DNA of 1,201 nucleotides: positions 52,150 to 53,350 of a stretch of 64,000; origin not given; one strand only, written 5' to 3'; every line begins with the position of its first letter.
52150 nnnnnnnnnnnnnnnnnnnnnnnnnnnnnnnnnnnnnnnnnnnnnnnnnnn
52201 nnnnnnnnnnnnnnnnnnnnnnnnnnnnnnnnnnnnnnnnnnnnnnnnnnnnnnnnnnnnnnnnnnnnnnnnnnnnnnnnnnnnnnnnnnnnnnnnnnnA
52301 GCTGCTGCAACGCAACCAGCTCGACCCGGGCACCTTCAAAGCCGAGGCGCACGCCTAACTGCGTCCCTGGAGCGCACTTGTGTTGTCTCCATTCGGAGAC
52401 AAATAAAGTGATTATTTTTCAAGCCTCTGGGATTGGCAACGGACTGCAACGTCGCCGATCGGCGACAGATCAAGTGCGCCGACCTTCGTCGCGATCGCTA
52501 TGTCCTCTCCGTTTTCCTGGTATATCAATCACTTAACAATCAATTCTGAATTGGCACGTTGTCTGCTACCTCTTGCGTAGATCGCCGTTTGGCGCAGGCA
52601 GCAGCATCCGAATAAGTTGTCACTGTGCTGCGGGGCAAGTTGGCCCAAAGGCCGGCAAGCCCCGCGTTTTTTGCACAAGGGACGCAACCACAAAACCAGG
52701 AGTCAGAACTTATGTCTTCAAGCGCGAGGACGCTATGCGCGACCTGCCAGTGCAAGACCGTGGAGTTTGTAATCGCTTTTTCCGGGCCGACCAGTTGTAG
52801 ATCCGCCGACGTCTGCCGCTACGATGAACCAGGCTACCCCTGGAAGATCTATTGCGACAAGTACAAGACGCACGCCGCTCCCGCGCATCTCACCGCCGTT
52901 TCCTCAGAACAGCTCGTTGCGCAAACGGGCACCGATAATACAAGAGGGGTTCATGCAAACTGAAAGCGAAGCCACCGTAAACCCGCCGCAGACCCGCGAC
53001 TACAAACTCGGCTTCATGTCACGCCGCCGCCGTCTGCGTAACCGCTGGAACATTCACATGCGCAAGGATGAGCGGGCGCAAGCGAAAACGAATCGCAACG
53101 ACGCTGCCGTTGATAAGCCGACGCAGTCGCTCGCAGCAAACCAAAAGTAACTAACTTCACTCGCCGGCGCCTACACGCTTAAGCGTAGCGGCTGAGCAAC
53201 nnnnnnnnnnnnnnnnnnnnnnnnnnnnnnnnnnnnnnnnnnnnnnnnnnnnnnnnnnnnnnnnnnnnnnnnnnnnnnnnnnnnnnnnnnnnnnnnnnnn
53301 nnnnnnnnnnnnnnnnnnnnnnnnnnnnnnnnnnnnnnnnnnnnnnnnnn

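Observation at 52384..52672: Complete sigma-54 enhancer/IHF/promoter module driving a ~95-nt terminator-capped transcript right after the GlrR/QseF-like regulator gene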

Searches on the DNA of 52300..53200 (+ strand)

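Call 9: search_rna_families(source=window, start=52300, end=53200, threshold=evalue, max_evalue=10, show_alignments=3)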
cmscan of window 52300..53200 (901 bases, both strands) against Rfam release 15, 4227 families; matches with E-value up to 10: 0.
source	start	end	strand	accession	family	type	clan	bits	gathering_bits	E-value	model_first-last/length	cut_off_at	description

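Call 45: build_rna_model(alignment_id=A2)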
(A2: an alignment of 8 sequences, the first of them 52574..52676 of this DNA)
Model R1 built from alignment A2 (8 sequences, 115 columns); structure: RNAalifold consensus.
model positions 104; base pairs 16; branch points 1; effective number of sequences 2.25; information 0.59 bits per position. Calibrated on 0.2 Mb of random sequence (short: E-values are rough).
structure used (alignment columns):
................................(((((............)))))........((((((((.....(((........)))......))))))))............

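Call 46: search_with_rna_model(model_id=R1, sources=[window, L001, L002, L003, L004, L005, L006, L007, L008, L009, L010, L011, L012, L013, L014, L015, L016, L017, L018, L019, L020, L021, L022, L023, L024, L025, L026, L027, L028, L029, L030, L041, L056, L071, L081, L082, L083, L084, L085, L086, L087, L088, L089, L090, L091, L092, L093, L094, L095, L096, L097, L098], max_evalue=1)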
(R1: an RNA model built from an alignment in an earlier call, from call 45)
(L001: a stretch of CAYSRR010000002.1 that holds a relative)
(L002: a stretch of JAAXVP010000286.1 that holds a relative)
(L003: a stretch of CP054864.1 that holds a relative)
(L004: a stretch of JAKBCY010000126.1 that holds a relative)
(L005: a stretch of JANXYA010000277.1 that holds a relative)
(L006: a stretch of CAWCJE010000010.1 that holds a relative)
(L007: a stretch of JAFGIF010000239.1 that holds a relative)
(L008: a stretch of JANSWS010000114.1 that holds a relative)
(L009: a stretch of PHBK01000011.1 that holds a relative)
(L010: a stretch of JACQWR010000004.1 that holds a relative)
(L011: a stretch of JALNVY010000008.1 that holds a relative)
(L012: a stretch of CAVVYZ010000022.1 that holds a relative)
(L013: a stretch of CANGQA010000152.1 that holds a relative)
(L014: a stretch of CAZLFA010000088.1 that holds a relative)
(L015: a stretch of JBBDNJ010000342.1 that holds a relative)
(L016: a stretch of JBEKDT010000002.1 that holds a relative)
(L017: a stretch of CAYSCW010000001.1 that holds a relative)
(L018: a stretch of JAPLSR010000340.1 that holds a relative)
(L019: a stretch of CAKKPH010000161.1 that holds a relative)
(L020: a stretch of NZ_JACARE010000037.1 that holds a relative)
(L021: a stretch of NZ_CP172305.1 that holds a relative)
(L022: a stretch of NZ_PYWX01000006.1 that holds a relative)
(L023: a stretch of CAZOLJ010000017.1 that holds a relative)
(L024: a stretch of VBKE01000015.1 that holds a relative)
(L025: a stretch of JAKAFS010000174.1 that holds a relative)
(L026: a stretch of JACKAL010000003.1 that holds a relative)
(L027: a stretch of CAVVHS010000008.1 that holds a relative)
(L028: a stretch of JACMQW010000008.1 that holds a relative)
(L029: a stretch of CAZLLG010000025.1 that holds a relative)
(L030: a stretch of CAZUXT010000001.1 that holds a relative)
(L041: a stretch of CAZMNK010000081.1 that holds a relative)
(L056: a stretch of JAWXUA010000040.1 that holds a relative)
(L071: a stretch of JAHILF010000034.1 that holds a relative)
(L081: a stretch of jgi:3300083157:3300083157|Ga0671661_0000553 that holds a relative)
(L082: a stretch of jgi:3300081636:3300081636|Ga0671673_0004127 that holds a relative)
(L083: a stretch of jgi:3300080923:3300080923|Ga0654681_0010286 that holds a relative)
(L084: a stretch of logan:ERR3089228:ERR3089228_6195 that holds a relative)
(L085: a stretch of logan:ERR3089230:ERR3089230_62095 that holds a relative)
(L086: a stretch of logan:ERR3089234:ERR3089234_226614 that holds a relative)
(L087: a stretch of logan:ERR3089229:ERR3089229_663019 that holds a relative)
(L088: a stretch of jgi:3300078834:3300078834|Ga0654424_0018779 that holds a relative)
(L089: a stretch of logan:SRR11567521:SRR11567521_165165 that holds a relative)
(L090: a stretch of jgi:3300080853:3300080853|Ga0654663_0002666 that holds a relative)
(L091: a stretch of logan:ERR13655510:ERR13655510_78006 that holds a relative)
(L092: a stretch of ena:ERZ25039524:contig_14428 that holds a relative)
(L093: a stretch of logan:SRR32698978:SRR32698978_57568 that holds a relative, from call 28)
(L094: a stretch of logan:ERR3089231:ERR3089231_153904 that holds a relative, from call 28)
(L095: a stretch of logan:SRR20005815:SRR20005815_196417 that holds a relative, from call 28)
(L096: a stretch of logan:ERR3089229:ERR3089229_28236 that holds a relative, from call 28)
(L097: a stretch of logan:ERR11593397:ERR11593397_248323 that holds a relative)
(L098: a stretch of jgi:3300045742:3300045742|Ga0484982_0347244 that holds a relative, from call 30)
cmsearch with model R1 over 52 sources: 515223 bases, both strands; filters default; matches with E-value up to 1: 20.
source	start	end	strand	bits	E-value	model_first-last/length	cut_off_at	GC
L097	3053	3156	+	108.2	3.6e-25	1-104/104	no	0.62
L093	2861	2964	+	104.7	2.9e-24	1-104/104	no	0.63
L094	2279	2382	+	104.7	2.9e-24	1-104/104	no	0.63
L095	552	655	+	104.7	2.9e-24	1-104/104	no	0.63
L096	494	597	+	104.7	2.9e-24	1-104/104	no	0.63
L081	3713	3815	+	103.2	7.1e-24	1-104/104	no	0.59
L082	3980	4082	+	103.2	7.1e-24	1-104/104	no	0.59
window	52574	52676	+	93.7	2.2e-21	1-104/104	no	0.6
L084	5555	5661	+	91.3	8.8e-21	1-104/104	no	0.54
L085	4938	5044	+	91.3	8.8e-21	1-104/104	no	0.54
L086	2302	2408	+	91.3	8.8e-21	1-104/104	no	0.54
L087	2281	2387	+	91.3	8.8e-21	1-104/104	no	0.54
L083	5101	5200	+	87.4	9.4e-20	1-104/104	no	0.6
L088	3799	3903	+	81.1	4.1e-18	1-104/104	no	0.53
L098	653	751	+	77.5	3.4e-17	1-104/104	no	0.55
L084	5616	5650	-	23.8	0.0032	60-93/104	no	0.63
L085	4999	5033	-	23.8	0.0032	60-93/104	no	0.63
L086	2363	2397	-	23.8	0.0032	60-93/104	no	0.63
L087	2342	2376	-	23.8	0.0032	60-93/104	no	0.63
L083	5155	5189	-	20.2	0.027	60-93/104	no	0.74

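Call 60: search_with_rna_model(model_id=R1, source=L100, max_evalue=10, filters=off, show_alignments=2)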
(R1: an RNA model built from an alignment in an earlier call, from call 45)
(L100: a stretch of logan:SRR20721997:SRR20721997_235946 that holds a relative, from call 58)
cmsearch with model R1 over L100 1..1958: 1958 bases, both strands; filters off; matches with E-value up to 10: 5.
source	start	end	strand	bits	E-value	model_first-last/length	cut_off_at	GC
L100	147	239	+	32.3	7.7e-08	1-104/104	no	0.68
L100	198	228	-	7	0.28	60-93/104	no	0.74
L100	658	725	-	3.5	2.3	1-104/104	no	0.68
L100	681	724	+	1.8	6.5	52-94/104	no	0.66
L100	1664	1731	-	1.7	6.8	1-104/104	no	0.57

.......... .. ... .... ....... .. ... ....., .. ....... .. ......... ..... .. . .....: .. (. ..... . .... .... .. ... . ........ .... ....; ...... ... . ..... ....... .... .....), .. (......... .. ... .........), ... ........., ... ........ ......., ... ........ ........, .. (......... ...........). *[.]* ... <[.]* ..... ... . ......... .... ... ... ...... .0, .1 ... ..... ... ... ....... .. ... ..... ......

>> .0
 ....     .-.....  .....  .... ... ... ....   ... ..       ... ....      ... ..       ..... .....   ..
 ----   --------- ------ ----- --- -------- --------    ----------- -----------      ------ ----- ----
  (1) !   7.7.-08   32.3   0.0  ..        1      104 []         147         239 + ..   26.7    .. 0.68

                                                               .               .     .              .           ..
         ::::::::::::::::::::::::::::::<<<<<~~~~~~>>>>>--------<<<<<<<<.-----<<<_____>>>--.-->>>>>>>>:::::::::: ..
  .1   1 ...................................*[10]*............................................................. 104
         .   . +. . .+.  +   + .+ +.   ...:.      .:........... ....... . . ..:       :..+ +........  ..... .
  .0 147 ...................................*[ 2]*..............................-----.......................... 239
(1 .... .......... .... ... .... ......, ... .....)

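Call 67: search_with_rna_model(model_id=R1, sources=[window, L081, L083, L084, L088, L093, L097, L098, L100], max_evalue=0.00001, make_alignment=true)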
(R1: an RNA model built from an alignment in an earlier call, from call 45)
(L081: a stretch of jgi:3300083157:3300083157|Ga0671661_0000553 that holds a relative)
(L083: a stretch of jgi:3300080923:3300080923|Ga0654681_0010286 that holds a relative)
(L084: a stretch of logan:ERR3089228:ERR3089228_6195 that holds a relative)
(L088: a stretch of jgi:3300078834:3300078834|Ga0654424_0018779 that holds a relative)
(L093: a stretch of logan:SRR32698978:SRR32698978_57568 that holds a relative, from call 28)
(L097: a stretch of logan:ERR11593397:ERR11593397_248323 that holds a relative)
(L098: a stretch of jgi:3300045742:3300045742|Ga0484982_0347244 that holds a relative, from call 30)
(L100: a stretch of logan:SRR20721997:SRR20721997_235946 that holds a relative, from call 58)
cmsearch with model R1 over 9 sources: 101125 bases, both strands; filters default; matches with E-value up to 0.00001: 9.
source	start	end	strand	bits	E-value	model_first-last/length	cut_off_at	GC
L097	3053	3156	+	108.2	7.1e-26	1-104/104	no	0.62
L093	2861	2964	+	104.7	5.8e-25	1-104/104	no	0.63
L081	3713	3815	+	103.2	1.4e-24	1-104/104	no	0.59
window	52574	52676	+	93.7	4.3e-22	1-104/104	no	0.6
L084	5555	5661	+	91.3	1.7e-21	1-104/104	no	0.54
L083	5101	5200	+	87.4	1.8e-20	1-104/104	no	0.6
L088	3799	3903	+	81.1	8e-19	1-104/104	no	0.53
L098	653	751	+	77.5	6.7e-18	1-104/104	no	0.55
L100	147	239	+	32.3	4e-06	1-104/104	no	0.68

Alignment A8: 9 matches aligned to the model, 112 columns, each read 5' to 3' on its own strand. Consensus structure (alignment columns), stored with it:
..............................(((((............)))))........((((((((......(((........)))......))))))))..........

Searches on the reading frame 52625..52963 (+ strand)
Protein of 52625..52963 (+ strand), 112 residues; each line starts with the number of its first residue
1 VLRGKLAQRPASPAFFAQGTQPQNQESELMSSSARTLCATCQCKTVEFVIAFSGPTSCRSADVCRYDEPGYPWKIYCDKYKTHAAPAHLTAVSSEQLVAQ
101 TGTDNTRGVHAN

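Call 7: search_protein_families(library=pfam, proteins=[window:52625-52963:+], max_evalue=0.01)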
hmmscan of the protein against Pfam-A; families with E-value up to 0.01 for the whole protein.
window:52625-52963:+ (112 aa): 1 family
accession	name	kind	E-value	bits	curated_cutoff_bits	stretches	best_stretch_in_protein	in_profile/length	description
PF02315.21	MDH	-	4.8e-05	23.9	27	1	46-91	12-56/87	Methanol dehydrogenase beta subunit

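Call 8: search_protein_families(library=ncbifam, proteins=[window:52625-52963:+], max_evalue=0.01)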
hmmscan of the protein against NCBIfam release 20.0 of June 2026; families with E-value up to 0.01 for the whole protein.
window:52625-52963:+ (112 aa): 0 families

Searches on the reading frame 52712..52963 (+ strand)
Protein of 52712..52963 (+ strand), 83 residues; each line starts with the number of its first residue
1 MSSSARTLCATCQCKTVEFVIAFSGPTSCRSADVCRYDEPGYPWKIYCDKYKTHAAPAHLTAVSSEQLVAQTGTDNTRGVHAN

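Call 14: find_homologous_proteins(query=window:52712-52963:+, max_evalue=0.01)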
Query window:52712-52963:+ (83 aa): 6 proteins with E <= 0.01 among 6 candidates.
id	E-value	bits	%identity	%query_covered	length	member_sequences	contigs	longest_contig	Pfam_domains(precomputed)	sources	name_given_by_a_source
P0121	5.1e-51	188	100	100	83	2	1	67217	PF02315.22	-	-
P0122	5.6e-32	127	70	100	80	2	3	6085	-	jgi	jgi:hypothetical protein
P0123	1.0e-29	120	66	100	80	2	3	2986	-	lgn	-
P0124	9.8e-28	114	63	100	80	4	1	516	-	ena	-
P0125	2.1e-23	100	57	100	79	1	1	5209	-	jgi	jgi:hypothetical protein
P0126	7.6e-16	76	86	42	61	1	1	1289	-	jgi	jgi:hypothetical protein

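Call 28: find_encoding_contigs(protein=P0123, flank=3000, max_places=4)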
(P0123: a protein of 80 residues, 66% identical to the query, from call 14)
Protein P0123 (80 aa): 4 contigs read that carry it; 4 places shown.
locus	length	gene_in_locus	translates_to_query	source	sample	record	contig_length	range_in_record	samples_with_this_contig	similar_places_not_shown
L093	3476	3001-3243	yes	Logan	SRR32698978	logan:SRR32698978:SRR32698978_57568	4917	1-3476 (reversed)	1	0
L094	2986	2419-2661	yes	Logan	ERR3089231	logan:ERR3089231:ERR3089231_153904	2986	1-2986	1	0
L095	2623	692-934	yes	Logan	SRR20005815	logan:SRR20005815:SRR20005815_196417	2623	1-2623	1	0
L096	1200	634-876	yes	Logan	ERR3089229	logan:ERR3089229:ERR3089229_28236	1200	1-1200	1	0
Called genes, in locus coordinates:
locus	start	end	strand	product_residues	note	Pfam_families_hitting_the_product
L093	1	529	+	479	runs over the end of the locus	PF00512:HisKA, PF02518:HATPase_c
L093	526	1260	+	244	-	-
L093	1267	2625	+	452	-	PF00072:Response_reg, PF00158:Sigma54_activat, PF14532:Sigma54_activ_2, PF07728:AAA_5, PF25601:AAA_lid_14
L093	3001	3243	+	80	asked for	-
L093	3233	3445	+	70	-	-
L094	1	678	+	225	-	?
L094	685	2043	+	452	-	PF00072:Response_reg, PF00158:Sigma54_activat, PF14532:Sigma54_activ_2, PF07728:AAA_5, PF25601:AAA_lid_14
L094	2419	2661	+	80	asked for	-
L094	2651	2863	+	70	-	-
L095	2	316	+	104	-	?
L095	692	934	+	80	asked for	-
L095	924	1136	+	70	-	-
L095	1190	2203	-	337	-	PF00933:Glyco_hydro_3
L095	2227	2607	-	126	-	PF01648:ACPS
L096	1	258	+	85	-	?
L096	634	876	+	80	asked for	-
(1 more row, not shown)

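Call 30: find_encoding_contigs(protein=P0126, flank=3000, max_places=4)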
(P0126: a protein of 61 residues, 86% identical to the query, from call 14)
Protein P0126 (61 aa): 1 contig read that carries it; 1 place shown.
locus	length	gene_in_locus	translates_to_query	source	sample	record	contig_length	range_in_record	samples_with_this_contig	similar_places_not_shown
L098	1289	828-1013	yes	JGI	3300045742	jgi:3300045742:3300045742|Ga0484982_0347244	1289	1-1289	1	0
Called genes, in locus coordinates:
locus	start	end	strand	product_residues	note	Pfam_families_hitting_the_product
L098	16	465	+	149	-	PF25601:AAA_lid_14, PF02954:HTH_8 (weak)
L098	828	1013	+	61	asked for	-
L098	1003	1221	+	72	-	-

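Call 71: predict_structure(alignment_id=A6)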
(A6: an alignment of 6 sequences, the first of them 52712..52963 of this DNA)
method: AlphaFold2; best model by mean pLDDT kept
length: 83 residues; sequences in the alignment: 6
mean_pLDDT: 45.6   pTM: 0.24
mean pLDDT of the five models: 45.6, 43.1, 41.8, 38.4, 37.8
residues with pLDDT >= 90: 0; 70-90: 0; 50-70: 25; < 50: 58
segments of 3 or more residues with pLDDT < 50: 1-26, 52-83
pLDDT, mean of each block of 10 residues (from residue 1): 36 46 47 58 59 40 39 41 40
secondary structure, 60 per line:
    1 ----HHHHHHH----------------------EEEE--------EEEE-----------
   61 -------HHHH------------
elements in order: H5-11 E34-37 E46-49 H68-71

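Call 81: search_solved_structures(query=A3, max_evalue=10, show_alignments=2)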
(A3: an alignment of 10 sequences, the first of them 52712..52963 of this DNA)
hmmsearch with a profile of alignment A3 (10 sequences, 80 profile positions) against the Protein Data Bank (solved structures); distinct sequences matched with E-value up to 10: 6.
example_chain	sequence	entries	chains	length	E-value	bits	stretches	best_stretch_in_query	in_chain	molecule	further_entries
5xm3_B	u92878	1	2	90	0.0015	21.9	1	20-70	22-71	Methanol dehydrogenase [cytochrome c] subunit 2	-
1h4i_B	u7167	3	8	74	0.014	18.8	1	27-66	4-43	METHANOL DEHYDROGENASE SUBUNIT 2 | Methanol dehydrogenase [cytochrome c] subunit 2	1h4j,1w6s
4tqo_I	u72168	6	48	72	0.022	18.2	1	28-77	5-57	Methanol dehydrogenase, small subunit | Methanol dehydrogenase [cytochrome c] subunit 2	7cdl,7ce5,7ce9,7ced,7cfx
1g72_B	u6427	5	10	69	0.023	18.2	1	29-71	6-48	METHANOL DEHYDROGENASE LIGHT SUBUNIT | Methanol dehydrogenase subunit 2 | METHANOL DEHYDROGENASE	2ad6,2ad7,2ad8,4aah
2d0v_B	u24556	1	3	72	0.16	15.5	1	28-58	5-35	methanol dehydrogenase small subunit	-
1lrw_B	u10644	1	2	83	0.82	13.2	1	28-59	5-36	methanol dehydrogenase subunit 2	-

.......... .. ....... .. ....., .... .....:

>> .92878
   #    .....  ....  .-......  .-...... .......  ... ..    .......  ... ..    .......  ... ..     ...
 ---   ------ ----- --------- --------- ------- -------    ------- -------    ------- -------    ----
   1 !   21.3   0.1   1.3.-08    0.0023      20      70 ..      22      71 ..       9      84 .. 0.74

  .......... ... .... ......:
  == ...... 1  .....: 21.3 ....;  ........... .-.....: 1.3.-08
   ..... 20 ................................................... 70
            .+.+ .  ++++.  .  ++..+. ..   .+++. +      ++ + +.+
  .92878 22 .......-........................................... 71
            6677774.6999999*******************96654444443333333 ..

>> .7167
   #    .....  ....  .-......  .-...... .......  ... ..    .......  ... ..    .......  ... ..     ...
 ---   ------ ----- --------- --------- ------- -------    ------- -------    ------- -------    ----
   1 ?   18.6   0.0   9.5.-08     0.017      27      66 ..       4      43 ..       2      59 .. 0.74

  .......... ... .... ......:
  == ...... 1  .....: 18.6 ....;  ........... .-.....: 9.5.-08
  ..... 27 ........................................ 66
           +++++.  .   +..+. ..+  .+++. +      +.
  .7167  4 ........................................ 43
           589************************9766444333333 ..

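Call 85: search_protein_families(library=phrogs, proteins=[window:52712-52963:+], max_evalue=1)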
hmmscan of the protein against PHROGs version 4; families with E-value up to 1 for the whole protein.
window:52712-52963:+ (83 aa): 0 families

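Call 86: search_protein_families(library=pfam, proteins=[window:52712-52963:+], max_evalue=10)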
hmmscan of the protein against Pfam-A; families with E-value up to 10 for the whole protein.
window:52712-52963:+ (83 aa): 1 family
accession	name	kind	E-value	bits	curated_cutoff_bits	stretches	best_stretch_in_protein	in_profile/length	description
PF02315.21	MDH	-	2.4e-05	24.8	27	1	17-62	12-56/87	Methanol dehydrogenase beta subunit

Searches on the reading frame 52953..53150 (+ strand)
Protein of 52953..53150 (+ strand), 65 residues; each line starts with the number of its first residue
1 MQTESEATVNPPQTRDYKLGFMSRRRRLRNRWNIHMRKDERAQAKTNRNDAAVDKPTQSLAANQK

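Call 56: search_protein_representatives(protein=window:52953-53150:+)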
Query: 65 residues. Proteins with E-value up to 0.001 (for the whole library): 6; up to 1e-10: 4; up to 1e-30: 0. The best 6 are listed.
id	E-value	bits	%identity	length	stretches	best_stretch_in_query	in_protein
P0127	1.3e-16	75.5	76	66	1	1-49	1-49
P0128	4.4e-16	73.8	66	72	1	1-59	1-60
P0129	9.2e-14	66.6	73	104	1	1-52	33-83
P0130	2.4e-13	65.2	68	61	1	1-56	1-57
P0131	3.1e-06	43.0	45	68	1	6-58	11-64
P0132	8.2e-05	38.6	45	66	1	6-49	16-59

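Call 58: find_encoding_contigs(protein=P0131, flank=4000, max_places=4)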
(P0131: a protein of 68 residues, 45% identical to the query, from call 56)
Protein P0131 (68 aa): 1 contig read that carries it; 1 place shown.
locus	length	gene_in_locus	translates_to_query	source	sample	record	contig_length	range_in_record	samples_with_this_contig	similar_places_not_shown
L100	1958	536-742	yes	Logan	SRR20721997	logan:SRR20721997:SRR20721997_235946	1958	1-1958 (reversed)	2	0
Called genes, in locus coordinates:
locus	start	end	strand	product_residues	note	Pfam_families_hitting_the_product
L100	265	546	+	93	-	-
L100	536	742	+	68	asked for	-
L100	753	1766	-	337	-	PF00933:Glyco_hydro_3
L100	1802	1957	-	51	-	?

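Call 66: find_related_loci(query=A7, collection=metagenome_contigs, flank=3000)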
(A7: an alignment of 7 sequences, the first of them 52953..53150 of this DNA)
Query A7 (65 aa) in metagenome_contigs; peptide patterns used: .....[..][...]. (x = any residue, [..] = any of these).
52 stretches matched a pattern, but none encodes a relative of the query by tblastn (E <= 1e-3).

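Call 80: search_solved_structures(query=A7, max_evalue=10, show_alignments=3)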
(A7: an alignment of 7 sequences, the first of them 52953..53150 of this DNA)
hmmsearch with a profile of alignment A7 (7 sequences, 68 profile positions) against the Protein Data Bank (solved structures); distinct sequences matched with E-value up to 10: 0.

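Call 85: search_protein_families(library=phrogs, proteins=[window:52953-53150:+, P0131, P0132], max_evalue=1)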
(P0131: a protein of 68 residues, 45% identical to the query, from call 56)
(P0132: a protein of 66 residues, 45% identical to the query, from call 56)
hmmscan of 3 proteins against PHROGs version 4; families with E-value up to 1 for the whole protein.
window:52953-53150:+ (65 aa): 0 families

P0131 (68 aa): 1 family
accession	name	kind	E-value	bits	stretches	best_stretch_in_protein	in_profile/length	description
phrog_16411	-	DNA, RNA and nucleotide metabolism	0.15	13.2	1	21-61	5-46/72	HTH DNA binding protein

P0132 (66 aa): 2 families
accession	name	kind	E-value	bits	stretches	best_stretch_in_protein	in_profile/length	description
phrog_8355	-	unknown function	0.097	13.5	1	24-62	34-71/83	-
phrog_20562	-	unknown function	0.15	13.2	1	3-63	64-121/158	-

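Call 86: search_protein_families(library=pfam, proteins=[window:52953-53150:+, P0131, P0132, P0129], max_evalue=10)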
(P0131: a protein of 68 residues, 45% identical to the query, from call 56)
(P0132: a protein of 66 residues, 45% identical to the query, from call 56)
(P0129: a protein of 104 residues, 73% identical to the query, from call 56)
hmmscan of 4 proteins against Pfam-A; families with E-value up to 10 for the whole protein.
window:52953-53150:+ (65 aa): 1 family
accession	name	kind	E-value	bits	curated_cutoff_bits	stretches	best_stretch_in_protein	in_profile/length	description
PF00473.22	CRF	-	0.44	11.1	22.1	1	28-49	12-33/38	Corticotropin-releasing factor family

P0131 (68 aa): 0 families

P0132 (66 aa): 0 families

P0129 (104 aa): 1 family
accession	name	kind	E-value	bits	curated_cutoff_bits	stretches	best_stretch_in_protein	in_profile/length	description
PF15024.11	Glyco_transf_18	-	0.13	11.3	28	1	3-80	16-94/557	Glycosyltransferase family 18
